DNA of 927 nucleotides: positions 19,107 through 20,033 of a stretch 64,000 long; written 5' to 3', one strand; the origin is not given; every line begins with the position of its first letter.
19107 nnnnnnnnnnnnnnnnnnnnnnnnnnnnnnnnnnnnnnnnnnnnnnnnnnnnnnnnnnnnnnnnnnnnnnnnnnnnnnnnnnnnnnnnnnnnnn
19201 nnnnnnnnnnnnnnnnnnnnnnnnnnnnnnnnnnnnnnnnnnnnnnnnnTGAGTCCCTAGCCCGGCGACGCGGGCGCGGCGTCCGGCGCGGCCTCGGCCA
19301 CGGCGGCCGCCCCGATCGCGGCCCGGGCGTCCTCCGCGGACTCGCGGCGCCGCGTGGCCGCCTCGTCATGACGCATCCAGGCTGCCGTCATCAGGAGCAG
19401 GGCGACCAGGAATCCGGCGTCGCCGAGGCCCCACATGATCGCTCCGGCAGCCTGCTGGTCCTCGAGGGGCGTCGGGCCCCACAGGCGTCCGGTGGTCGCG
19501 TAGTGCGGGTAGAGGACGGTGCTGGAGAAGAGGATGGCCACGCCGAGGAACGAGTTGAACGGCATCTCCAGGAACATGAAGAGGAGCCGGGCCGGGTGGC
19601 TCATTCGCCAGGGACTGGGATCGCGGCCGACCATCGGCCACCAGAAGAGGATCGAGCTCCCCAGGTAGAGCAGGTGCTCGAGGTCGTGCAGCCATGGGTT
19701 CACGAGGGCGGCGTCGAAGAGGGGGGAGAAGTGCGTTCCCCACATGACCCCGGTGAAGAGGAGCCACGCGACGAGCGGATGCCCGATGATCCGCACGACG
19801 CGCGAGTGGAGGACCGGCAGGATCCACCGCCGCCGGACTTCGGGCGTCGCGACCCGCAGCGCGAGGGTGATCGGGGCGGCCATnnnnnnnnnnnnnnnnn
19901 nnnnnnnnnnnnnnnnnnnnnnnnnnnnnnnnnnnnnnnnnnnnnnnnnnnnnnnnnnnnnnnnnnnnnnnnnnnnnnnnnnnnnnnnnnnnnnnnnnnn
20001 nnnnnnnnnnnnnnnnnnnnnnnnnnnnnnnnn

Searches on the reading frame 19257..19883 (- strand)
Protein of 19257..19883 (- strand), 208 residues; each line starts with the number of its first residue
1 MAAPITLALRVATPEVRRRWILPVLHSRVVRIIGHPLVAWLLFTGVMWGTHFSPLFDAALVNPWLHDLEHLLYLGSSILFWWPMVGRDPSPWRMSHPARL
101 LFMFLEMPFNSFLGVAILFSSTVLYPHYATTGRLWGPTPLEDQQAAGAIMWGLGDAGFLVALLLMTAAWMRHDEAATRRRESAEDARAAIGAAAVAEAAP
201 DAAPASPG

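Call 4: search_protein_families(library=pfam, proteins=[window:19257-19883:-], max_evalue=0.01)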
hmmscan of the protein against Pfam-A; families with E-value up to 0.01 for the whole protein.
window:19257-19883:- (208 aa): 1 family
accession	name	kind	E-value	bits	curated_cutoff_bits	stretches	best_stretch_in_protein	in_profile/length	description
PF09678.15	Caa3_CtaG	-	3.2e-56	190.8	27.7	1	1-171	68-236/237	Cytochrome c oxidase caa3 assembly factor (Caa3_CtaG)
